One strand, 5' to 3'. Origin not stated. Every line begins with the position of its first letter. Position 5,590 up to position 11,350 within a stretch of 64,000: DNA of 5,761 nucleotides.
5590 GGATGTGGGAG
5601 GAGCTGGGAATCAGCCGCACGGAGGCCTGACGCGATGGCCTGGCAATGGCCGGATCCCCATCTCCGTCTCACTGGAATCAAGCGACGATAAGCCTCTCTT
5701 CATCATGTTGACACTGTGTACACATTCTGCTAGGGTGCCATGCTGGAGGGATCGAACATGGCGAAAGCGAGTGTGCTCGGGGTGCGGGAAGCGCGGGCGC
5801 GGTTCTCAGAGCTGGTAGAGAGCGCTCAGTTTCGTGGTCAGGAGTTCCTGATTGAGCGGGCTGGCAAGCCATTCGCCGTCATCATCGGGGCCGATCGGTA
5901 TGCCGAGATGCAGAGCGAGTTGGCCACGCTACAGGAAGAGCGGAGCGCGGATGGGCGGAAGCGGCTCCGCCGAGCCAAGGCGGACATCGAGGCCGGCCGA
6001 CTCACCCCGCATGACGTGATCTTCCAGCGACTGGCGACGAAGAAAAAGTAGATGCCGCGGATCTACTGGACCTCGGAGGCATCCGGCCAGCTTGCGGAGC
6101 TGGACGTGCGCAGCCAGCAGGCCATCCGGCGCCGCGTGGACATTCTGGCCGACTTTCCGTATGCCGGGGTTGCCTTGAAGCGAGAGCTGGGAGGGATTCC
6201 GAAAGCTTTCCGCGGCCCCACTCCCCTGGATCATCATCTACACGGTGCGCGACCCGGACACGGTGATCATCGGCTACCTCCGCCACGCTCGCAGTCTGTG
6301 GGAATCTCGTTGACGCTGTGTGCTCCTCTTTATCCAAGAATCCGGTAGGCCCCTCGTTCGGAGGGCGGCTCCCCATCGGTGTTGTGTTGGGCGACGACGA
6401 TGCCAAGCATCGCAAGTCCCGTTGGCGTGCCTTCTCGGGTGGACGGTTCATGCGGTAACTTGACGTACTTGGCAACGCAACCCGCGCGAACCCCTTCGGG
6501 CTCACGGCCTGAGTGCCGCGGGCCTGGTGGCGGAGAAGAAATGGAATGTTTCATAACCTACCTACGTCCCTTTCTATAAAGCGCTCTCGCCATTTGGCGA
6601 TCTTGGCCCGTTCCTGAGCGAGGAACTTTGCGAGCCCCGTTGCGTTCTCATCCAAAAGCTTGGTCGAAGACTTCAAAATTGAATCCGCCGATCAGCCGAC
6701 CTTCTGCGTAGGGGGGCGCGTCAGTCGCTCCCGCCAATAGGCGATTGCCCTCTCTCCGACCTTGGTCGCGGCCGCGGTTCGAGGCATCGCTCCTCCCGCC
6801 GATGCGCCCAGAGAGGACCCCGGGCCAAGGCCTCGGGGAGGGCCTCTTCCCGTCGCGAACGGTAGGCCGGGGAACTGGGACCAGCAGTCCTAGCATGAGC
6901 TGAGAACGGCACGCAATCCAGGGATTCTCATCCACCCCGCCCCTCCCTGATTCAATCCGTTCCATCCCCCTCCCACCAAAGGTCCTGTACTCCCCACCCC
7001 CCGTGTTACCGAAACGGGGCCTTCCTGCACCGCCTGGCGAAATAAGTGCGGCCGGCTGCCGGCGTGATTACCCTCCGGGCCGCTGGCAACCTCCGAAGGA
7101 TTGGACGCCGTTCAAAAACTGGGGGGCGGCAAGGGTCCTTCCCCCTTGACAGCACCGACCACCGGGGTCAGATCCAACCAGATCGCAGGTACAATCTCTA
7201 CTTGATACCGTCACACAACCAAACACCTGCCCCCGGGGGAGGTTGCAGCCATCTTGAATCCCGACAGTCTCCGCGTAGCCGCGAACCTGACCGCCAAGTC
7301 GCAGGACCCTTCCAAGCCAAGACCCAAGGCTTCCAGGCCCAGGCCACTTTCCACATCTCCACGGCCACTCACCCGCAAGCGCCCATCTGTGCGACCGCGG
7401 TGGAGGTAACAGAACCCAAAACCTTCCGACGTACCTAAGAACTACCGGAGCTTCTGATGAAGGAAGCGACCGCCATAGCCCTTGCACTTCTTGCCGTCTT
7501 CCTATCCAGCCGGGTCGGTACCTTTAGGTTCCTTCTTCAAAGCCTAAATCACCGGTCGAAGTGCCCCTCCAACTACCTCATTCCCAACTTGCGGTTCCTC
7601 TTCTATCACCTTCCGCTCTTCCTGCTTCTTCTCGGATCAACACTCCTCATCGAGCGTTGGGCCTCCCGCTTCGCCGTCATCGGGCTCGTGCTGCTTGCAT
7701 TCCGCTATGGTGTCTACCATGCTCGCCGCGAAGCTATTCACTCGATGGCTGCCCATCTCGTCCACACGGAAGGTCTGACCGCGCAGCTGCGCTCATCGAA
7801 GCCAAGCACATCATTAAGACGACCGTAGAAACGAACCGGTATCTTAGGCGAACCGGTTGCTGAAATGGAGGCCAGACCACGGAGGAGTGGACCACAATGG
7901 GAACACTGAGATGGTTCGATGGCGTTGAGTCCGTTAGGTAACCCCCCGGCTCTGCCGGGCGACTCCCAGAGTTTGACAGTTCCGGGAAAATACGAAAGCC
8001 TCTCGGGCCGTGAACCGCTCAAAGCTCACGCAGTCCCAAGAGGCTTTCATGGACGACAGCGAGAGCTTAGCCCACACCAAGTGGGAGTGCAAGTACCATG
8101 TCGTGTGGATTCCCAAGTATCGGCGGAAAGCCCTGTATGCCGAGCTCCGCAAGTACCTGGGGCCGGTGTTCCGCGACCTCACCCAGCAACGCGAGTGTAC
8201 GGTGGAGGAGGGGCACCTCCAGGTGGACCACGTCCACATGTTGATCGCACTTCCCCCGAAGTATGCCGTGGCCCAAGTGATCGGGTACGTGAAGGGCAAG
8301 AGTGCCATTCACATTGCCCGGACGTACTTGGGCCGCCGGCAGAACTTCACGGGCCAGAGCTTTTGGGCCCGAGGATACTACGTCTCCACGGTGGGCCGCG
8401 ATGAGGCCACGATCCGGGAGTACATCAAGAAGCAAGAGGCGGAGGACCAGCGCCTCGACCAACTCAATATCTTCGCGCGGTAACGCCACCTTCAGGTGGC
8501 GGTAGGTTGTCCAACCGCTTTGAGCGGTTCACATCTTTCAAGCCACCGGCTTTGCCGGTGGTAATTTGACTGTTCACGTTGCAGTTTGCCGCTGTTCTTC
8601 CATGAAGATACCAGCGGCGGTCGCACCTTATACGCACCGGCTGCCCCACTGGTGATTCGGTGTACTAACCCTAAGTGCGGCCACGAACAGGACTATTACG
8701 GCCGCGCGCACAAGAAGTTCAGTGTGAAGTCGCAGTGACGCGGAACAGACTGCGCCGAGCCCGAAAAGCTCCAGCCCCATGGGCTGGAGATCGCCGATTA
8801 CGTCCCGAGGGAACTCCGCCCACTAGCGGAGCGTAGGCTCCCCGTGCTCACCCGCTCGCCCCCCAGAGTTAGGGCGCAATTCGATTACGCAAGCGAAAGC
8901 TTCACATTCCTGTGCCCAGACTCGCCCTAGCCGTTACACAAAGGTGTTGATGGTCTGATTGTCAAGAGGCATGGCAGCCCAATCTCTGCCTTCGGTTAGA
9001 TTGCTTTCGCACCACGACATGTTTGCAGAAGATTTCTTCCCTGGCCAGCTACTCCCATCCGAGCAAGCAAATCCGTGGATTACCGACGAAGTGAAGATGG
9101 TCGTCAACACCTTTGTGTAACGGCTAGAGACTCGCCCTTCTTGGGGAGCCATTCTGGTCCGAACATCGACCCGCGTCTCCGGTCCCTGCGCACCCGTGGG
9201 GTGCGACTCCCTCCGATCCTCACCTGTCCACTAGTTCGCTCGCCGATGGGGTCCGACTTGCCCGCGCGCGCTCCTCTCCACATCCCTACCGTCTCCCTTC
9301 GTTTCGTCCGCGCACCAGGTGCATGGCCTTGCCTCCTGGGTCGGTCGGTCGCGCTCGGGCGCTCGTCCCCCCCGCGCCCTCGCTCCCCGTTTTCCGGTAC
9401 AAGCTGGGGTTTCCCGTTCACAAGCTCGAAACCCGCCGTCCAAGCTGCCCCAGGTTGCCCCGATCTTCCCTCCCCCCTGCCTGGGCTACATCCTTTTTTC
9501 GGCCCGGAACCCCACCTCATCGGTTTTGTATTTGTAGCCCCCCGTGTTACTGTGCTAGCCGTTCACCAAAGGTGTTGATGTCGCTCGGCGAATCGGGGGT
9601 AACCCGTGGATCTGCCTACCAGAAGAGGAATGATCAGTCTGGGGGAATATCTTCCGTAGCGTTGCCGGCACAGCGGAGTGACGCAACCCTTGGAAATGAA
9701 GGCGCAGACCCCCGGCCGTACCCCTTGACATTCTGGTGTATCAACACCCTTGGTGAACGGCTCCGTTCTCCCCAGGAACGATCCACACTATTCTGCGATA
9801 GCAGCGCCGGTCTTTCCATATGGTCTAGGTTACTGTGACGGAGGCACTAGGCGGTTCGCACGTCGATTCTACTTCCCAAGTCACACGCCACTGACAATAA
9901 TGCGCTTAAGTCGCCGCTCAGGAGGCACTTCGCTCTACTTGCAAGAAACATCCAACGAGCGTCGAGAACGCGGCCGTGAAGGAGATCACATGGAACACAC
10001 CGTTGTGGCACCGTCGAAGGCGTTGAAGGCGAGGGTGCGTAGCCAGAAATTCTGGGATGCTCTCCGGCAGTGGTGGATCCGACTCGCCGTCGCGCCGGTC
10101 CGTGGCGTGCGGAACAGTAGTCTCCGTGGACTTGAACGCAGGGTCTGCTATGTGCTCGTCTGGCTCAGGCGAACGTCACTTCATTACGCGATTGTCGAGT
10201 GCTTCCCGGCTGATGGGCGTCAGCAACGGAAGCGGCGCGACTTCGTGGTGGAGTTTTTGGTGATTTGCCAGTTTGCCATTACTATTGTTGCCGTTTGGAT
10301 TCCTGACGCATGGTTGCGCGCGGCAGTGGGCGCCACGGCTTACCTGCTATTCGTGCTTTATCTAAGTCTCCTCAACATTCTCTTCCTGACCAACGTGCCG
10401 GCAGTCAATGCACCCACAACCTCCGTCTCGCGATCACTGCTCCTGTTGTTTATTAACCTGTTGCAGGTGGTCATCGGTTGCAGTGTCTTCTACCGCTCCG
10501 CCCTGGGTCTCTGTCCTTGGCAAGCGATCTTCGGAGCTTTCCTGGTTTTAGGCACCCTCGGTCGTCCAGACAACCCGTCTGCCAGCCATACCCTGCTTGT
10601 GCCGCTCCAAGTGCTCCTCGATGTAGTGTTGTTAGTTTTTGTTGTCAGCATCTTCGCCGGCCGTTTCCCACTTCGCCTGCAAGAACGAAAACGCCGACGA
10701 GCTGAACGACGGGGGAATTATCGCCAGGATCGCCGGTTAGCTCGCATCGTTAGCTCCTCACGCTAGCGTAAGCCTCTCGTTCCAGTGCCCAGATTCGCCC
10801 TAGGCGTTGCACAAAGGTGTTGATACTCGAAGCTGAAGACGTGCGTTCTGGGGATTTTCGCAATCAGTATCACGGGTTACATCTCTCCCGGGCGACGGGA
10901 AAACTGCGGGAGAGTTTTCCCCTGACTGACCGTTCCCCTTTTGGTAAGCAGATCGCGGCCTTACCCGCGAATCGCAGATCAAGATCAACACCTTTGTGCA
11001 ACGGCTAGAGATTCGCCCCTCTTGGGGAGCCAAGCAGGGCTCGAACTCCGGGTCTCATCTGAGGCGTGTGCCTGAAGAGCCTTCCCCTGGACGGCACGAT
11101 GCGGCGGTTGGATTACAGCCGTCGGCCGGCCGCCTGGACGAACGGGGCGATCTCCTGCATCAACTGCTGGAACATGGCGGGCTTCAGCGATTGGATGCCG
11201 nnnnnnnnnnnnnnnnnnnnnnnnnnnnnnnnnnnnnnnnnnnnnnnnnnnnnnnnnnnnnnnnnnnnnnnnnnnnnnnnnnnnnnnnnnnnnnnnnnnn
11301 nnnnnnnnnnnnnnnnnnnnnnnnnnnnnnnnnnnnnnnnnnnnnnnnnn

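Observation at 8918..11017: Three copies of a ~200-bp element closed by a 22-24 bp helix, with arm-to-arm compensatory changes and 9-bp flanking duplications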

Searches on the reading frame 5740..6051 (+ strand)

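Call 56: search_protein_families(library=pfam, proteins=[window:5740-6051:+], max_evalue=0.001)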
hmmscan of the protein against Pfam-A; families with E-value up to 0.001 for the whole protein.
window:5740-6051:+ (103 aa): 1 family
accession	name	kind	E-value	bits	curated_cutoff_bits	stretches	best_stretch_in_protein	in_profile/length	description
PF02604.26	PhdYeFM_antitox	-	3.2e-11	43.3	29.8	1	13-84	4-72/74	Antitoxin Phd_YefM, type II toxin-antitoxin system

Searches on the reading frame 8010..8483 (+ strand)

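Call 56: search_protein_families(library=pfam, proteins=[window:8010-8483:+], max_evalue=0.001)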
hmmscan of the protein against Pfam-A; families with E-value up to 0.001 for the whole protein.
window:8010-8483:+ (157 aa): 1 family
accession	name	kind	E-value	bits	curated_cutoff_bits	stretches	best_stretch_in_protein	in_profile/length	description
PF01797.21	Y1_Tnp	-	6.6e-36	123.5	23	1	24-142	2-121/121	Transposase IS200 like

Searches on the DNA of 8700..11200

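Call 28: search_rna_families(source=window, start=8700, end=11200, threshold=evalue, max_evalue=10)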
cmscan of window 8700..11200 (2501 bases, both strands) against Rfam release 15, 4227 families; matches with E-value up to 10: 2.
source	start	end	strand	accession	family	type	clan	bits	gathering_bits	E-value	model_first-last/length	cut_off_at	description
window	9456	9530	-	RF03050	RAGATH-25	Gene; sRNA;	-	15.4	49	2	1-50/50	no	RAGATH-25 RNA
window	9423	9495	-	RF00195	RsmY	Gene; sRNA;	CL00106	13.9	57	2.4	1-121/121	no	RsmY RNA family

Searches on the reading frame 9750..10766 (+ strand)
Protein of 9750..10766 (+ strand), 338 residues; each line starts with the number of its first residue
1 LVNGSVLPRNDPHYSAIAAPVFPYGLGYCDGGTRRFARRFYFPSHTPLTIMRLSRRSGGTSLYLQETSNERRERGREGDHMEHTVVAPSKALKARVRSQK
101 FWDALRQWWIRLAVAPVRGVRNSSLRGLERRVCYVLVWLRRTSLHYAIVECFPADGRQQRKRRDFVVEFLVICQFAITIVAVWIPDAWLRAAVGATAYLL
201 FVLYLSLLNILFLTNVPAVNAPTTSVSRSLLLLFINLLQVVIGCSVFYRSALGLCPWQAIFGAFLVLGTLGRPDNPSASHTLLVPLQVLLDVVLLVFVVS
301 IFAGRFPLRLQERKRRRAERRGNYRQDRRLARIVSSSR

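Call 56: search_protein_families(library=pfam, proteins=[window:9750-10766:+], max_evalue=0.001)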
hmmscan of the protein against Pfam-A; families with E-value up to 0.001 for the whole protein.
window:9750-10766:+ (338 aa): 0 families
